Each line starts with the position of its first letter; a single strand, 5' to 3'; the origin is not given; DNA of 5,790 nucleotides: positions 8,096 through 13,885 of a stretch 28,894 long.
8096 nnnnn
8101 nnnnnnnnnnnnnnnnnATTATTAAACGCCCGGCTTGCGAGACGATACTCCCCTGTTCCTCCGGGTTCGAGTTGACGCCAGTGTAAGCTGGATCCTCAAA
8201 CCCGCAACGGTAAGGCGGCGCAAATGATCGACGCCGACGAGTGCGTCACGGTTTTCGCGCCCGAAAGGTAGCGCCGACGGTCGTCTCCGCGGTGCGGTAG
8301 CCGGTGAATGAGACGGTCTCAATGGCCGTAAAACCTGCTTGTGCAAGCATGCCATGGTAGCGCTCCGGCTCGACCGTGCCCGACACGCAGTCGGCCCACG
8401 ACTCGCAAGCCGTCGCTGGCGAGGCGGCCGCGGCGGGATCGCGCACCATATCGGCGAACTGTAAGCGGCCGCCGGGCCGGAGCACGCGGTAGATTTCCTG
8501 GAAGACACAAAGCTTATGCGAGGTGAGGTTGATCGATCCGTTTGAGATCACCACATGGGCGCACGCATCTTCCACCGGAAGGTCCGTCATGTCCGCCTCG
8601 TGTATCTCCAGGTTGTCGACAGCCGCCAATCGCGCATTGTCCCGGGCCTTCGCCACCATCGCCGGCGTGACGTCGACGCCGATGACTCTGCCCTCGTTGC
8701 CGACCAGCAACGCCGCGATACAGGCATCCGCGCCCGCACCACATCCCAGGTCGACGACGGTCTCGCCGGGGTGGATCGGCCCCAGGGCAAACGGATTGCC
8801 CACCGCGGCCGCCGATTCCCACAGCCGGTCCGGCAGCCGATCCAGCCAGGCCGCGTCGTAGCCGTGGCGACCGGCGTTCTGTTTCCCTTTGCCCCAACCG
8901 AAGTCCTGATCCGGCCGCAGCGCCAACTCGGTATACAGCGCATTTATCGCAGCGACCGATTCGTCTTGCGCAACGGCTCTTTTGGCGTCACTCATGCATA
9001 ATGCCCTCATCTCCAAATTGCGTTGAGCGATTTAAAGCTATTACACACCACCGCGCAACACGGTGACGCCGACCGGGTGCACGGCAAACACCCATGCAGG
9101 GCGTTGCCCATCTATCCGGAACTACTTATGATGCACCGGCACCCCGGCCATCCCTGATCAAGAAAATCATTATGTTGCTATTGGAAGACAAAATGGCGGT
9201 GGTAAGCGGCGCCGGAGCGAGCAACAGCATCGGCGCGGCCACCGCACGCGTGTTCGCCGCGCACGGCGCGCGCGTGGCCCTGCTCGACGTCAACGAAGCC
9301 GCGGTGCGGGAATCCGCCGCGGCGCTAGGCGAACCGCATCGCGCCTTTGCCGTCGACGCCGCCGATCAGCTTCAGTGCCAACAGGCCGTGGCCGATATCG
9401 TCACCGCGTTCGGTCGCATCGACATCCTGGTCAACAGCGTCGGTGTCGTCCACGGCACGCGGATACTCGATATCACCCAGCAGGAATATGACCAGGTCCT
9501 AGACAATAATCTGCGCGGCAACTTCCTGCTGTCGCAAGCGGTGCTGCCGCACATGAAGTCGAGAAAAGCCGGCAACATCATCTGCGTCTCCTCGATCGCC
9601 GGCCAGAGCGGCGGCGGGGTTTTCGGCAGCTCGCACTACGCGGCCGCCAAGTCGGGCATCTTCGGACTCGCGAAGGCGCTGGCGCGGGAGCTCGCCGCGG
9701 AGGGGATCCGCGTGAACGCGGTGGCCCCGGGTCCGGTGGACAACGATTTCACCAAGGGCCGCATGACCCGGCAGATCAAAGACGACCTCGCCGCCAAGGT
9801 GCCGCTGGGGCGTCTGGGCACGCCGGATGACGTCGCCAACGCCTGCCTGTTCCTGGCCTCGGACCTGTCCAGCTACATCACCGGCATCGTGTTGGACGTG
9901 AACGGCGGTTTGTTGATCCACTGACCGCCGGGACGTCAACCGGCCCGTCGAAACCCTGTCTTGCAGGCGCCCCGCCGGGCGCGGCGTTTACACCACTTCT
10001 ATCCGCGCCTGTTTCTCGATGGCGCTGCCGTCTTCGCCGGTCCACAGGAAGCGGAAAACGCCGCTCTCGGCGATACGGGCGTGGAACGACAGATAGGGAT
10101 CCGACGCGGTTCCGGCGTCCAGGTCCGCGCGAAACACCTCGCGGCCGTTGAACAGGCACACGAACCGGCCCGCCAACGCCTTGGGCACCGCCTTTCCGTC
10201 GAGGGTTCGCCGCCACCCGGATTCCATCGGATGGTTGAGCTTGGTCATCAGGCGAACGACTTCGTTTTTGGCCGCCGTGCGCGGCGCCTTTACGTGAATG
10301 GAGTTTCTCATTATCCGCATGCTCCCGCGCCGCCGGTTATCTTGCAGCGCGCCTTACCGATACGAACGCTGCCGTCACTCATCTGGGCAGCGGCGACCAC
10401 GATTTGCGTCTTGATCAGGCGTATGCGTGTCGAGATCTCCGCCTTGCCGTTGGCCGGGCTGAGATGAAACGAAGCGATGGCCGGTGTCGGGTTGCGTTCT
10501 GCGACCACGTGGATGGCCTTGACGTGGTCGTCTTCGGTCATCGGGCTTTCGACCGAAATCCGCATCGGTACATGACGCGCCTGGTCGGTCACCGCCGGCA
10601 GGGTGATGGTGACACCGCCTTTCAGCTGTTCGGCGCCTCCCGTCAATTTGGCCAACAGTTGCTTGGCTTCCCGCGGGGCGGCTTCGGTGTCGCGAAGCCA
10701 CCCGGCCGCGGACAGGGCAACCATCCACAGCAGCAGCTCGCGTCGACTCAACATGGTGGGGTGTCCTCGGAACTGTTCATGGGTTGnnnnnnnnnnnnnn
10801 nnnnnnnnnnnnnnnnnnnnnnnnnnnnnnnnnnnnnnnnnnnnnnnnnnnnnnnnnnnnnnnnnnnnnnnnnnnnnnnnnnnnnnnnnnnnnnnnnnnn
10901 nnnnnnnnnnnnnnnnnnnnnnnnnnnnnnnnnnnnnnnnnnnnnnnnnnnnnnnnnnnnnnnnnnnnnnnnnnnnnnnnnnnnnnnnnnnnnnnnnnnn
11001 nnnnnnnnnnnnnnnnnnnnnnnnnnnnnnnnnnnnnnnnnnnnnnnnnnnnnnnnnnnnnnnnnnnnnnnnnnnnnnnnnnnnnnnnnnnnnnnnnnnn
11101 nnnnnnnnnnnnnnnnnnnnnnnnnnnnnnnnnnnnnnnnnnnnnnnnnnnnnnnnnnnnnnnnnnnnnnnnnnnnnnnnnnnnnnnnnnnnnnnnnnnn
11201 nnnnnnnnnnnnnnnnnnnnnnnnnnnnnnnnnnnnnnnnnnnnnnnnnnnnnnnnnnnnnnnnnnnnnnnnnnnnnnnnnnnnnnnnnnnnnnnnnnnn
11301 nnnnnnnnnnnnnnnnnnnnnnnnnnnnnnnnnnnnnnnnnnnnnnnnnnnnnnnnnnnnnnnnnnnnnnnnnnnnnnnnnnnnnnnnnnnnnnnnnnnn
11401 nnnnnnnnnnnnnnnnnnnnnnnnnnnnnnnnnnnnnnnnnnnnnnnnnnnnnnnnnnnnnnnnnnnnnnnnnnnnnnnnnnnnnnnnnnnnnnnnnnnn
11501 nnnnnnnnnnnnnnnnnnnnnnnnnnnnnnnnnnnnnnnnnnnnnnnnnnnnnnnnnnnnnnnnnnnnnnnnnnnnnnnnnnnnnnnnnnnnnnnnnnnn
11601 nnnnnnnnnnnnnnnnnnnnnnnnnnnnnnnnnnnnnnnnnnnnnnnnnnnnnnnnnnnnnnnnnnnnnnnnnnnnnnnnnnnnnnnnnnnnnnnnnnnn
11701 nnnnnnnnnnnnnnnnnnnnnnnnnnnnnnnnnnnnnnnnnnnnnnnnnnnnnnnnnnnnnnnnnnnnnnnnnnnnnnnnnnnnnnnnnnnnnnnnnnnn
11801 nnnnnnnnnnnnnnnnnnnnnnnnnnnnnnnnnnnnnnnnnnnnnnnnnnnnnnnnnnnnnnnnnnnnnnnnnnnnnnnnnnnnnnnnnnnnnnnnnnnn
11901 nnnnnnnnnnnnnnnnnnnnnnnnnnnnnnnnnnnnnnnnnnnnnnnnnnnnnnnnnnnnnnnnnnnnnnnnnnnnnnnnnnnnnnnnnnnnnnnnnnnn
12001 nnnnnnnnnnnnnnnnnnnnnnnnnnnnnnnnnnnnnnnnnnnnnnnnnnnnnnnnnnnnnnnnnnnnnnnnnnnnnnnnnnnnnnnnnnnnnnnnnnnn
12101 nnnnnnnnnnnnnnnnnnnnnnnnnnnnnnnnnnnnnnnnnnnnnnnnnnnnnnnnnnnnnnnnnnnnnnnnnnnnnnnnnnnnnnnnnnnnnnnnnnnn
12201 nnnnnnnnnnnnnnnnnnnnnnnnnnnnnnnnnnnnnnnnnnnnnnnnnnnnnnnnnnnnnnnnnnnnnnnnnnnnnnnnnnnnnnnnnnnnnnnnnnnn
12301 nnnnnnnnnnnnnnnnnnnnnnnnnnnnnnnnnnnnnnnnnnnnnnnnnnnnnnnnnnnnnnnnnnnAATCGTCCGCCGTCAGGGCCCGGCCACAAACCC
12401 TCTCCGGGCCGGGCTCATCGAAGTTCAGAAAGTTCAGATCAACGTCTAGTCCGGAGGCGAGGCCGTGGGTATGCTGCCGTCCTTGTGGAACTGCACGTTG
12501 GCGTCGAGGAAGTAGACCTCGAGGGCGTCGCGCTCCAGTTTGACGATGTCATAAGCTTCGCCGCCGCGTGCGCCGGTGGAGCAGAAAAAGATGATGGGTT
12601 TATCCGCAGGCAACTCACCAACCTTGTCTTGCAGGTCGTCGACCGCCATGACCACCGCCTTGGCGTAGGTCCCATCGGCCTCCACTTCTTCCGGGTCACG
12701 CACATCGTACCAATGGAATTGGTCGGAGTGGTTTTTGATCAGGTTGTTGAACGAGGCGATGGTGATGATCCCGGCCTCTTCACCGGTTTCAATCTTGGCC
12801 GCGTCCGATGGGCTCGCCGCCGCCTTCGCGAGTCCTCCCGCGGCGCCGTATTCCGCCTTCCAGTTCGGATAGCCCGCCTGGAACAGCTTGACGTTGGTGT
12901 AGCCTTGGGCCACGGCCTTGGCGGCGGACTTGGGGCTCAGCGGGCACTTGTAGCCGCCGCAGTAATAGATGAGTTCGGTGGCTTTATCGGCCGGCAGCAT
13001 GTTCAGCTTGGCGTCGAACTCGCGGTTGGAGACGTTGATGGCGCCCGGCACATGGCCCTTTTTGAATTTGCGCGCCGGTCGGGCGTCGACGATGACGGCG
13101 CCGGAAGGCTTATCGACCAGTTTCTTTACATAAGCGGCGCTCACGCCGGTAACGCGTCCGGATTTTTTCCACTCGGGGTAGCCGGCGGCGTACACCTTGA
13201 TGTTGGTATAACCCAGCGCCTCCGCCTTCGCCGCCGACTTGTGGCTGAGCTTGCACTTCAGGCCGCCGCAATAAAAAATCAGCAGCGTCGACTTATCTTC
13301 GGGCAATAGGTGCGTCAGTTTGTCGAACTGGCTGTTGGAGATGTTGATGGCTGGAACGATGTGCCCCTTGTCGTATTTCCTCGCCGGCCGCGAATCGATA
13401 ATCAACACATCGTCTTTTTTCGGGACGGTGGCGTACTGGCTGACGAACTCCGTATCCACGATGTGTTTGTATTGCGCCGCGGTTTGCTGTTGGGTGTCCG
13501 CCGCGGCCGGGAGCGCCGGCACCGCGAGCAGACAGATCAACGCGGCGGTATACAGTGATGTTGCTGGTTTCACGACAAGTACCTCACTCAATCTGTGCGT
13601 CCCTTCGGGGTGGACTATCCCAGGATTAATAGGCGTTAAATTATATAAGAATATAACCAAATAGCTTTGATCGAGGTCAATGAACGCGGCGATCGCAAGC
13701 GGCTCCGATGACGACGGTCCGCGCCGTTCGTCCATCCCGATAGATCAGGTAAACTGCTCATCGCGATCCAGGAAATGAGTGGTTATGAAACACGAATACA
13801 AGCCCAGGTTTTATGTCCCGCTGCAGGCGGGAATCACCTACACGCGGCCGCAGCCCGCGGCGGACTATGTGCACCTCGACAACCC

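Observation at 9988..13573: Non-canonical sulfur-oxidation module: triple rhodanese, membrane-anchored octaheme cytochrome and SoxYZ, without SoxAX/B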

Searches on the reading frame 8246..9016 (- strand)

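Call 18: search_protein_families(library=pfam, proteins=[window:8246-9016:-], max_evalue=0.001)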
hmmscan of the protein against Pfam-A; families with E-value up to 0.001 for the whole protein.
window:8246-9016:- (256 aa): 14 families
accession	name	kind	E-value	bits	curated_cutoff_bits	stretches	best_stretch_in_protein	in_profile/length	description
PF13847.12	Methyltransf_31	-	4.9e-29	101.3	27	1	81-228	1-145/145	Methyltransferase domain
PF13649.12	Methyltransf_25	-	1.3e-20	74.3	27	1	87-183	1-97/97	Methyltransferase domain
PF08241.18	Methyltransf_11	-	5.2e-19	69.1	21.2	1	88-185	1-93/95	Methyltransferase domain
PF01209.24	Ubie_methyltran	-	1.6e-14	54.2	20.1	1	83-190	47-154/233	ubiE/COQ5 methyltransferase family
PF08242.18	Methyltransf_12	-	3.4e-10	41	30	1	88-185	1-98/98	Methyltransferase domain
PF01135.25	PCMT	-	5.9e-10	39.7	20.3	1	81-143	71-133/210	Protein-L-isoaspartate(D-aspartate) O-methyltransferase (PCMT)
PF06325.19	PrmA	-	1.7e-08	34.8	22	1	82-188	160-259/296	Ribosomal protein L11 methyltransferase (PrmA)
PF01728.25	FtsJ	-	4.7e-07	30.3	24.1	1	81-168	19-107/181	FtsJ-like methyltransferase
PF05175.20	MTS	-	7.5e-07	29.4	23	1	85-186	33-137/170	Methyltransferase small domain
PF13489.12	Methyltransf_23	-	9e-07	29.2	27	1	78-233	17-163/164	Methyltransferase domain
PF05148.21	Methyltransf_8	-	5.8e-06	26.8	27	1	87-190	76-159/219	Hypothetical methyltransferase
PF02475.24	TRM5-TYW2_MTfase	-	7.9e-06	26.4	28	1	82-193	35-141/164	TRM5/TYW2 methyltransferase domain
PF00891.24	Methyltransf_2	-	5.8e-05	23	22.3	1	85-229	64-209/210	O-methyltransferase domain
PF01170.24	UPF0020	-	0.00033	20.9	22.3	1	108-159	76-128/197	RMKL-like, methyltransferase domain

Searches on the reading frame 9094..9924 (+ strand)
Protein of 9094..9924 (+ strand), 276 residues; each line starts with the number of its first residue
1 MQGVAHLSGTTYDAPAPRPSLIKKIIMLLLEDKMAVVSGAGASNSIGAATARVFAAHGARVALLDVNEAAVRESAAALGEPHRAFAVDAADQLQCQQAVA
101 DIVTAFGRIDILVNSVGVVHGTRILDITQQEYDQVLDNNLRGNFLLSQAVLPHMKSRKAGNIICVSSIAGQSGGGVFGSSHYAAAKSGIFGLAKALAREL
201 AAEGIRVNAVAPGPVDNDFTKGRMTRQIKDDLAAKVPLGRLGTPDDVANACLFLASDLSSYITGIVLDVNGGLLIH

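Call 18: search_protein_families(library=pfam, proteins=[window:9094-9924:+], max_evalue=0.001)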
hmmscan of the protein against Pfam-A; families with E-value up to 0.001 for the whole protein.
window:9094-9924:+ (276 aa): 4 families
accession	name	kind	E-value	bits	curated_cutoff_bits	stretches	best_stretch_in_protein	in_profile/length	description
PF13561.12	adh_short_C2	-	2.7e-67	227.2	27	1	41-273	3-235/236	Enoyl-(Acyl carrier protein) reductase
PF00106.31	adh_short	-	4e-48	163.9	26.6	1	40-223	6-190/195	short chain dehydrogenase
PF08659.16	KR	-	3.2e-11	43.9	22.6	1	40-215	6-178/180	KR domain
PF02737.24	3HCDH_N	-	0.00068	20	22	0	37-102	4-67/180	3-hydroxyacyl-CoA dehydrogenase, NAD binding domain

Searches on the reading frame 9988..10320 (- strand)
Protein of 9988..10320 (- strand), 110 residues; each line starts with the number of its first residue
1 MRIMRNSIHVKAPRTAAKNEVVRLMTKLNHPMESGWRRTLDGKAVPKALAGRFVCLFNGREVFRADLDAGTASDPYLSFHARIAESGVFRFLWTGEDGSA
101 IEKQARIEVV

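Call 3: search_protein_families(library=pfam, proteins=[window:9988-10320:-], max_evalue=0.01)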
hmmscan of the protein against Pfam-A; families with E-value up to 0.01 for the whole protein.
window:9988-10320:- (110 aa): 2 families
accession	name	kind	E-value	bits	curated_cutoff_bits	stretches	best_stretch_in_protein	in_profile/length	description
PF08770.17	SoxZ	-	1.3e-17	63.7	25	1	11-105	2-97/98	Sulphur oxidation protein SoxZ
PF13501.12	SoxY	-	0.0071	17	28.4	0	67-109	64-107/112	Sulfur oxidation protein SoxY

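Call 4: search_protein_families(library=ncbifam, proteins=[window:9988-10320:-], max_evalue=0.01)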
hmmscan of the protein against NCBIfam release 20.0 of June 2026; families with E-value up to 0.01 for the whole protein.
window:9988-10320:- (110 aa): 2 families
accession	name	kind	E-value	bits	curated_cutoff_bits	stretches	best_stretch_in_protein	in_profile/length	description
TIGR04490.1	SoxZ_true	equivalog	5.3e-16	58.3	76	1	14-107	3-98/98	thiosulfate oxidation carrier complex protein SoxZ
TIGR04557.1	fuse_rel_SoxYZ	equivalog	1.9e-05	24.1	140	1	9-91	133-215/226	quinoprotein dehydrogenase-associated SoxYZ-like carrier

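Call 25: find_encoding_contigs(protein=window:9988-10320:-, flank=10000, max_places=6)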
Protein window:9988-10320:- (110 aa): no gene with exactly this product is on record in the collection.

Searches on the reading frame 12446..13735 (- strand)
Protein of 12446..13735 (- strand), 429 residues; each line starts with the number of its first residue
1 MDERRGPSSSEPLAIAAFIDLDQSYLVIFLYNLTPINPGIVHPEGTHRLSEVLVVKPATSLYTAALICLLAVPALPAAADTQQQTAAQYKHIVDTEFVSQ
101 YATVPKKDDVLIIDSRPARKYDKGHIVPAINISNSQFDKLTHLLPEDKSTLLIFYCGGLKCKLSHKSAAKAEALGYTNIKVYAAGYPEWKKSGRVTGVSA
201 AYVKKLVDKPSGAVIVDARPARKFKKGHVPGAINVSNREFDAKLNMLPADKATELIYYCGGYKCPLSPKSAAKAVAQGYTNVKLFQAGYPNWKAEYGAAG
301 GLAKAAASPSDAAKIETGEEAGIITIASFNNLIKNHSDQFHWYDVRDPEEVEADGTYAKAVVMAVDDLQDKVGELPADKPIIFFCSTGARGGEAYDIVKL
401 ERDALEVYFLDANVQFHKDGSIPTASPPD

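Call 3: search_protein_families(library=pfam, proteins=[window:12446-13735:-], max_evalue=0.01)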
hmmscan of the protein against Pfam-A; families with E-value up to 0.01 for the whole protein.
window:12446-13735:- (429 aa): 1 family
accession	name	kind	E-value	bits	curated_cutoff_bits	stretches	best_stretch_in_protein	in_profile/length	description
PF00581.25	Rhodanese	-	7e-41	139.2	22.2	3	199-295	1-102/102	Rhodanese-like domain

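Call 4: search_protein_families(library=ncbifam, proteins=[window:12446-13735:-], max_evalue=0.01)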
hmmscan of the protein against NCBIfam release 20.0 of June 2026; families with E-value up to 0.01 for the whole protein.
window:12446-13735:- (429 aa): 16 families
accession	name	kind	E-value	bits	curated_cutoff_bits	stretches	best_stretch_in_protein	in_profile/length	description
NF045694.1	seleno_TsoB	exception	7.1e-32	110.2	805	2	83-199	37-159/572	rhodanese/DsbD fusion-like selenoprotein TsoB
NF006444.0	PRK08762.1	equivalog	4e-21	75.1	449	2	198-295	17-110/387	molybdopterin-synthase adenylyltransferase MoeB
NF041203.1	rhodanese_LYCAU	equivalog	2.6e-20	72.3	115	2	196-294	21-118/126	rhodanese-related (seleno)protein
NF045521.1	rhoda_near_glyco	subfamily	6.1e-19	68.2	145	2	198-294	17-110/144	rhodanese homology domain-containing protein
NF001195.0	PRK00162.1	equivalog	1.6e-14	54.1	102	1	209-296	17-100/108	thiosulfate sulfurtransferase GlpE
TIGR03865.1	PQQ_CXXCW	subfamily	7e-13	48.8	128.05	2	139-194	106-160/167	PQQ-dependent catabolism-associated CXXCW motif protein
NF001133.1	PRK00142.1-1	equivalog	1.2e-12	48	170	2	195-292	105-203/229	oxygen-dependent tRNA uridine(34) hydroxylase TrhO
NF007627.0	PRK10287.1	equivalog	7.7e-11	42.2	102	1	216-282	24-88/104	thiosulfate sulfurtransferase PspE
NF005902.0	PRK07878.1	equivalog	6.5e-10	38.5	647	1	322-399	287-364/392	adenylyltransferase/sulfurtransferase MoeZ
TIGR02981.1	phageshock_pspE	exception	3.7e-09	36.8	126.3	0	216-264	22-70/101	thiosulfate sulfurtransferase PspE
TIGR04568.1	arch_SelU_Nterm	equivalog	4.4e-07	29.9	200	0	211-235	102-126/215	selenouridine synthase SelU-like subunit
NF005646.0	PRK07411.1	equivalog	2e-06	27.2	633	1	312-399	272-363/390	molybdopterin-synthase adenylyltransferase MoeB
TIGR04271.1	ThiI_C_thiazole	equivalog_domain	2.9e-05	24.1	70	0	103-183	21-100/101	thiazole biosynthesis protein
NF033833.0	rhodan_ChrE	equivalog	5.9e-05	23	120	0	343-426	23-106/108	rhodanese family chromate resistance protein ChrE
NF008750.0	PRK11784.1-2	equivalog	9.4e-05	21.6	241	0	211-235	14-38/346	tRNA 2-selenouridine(34) synthase MnmH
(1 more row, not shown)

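Call 71: search_solved_structures(query=window:12446-13573:-, max_evalue=0.001)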
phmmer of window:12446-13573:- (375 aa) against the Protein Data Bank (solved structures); distinct sequences matched with E-value up to 0.001: 12.
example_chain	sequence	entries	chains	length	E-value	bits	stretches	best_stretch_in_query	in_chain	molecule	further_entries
6mxv_A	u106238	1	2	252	2.2e-13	53.3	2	152-241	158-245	Rhodanese-like family protein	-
4ocg_A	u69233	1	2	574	2.8e-08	36.5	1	265-342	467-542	FAD-dependent pyridine nucleotide-disulphide oxidoreductase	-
3nta_A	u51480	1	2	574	2.8e-08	36.5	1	265-342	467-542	FAD-dependent pyridine nucleotide-disulphide oxidoreductase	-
3nhv_A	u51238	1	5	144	7e-08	35.2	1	157-250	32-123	BH2092 protein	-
3o3w_A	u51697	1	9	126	5e-07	32.4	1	157-243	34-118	BH2092 protein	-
1yt8_A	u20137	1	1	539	5.1e-07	32.4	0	129-299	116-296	thiosulfate sulfurtransferase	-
3nt6_A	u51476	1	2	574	6.8e-07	32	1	265-342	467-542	FAD-dependent pyridine nucleotide-disulphide oxidoreductase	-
3ntd_A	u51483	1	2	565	7e-07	31.9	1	265-342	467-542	FAD-dependent pyridine nucleotide-disulphide oxidoreductase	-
3d1p_A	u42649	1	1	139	1.5e-05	27.5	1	140-241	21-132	Putative thiosulfate sulfurtransferase YOR285W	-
1t3k_A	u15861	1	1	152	0.00029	23.3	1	46-141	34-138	Dual-specificity tyrosine phosphatase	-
3tp9_A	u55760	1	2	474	0.00038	22.9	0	157-202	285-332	BETA-LACTAMASE and RHODANESE DOMAIN PROTEIN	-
6bev_A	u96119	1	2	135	0.00042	22.8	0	95-137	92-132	Thiosulfate sulfurtransferase/rhodanese-like domain-containing protein 1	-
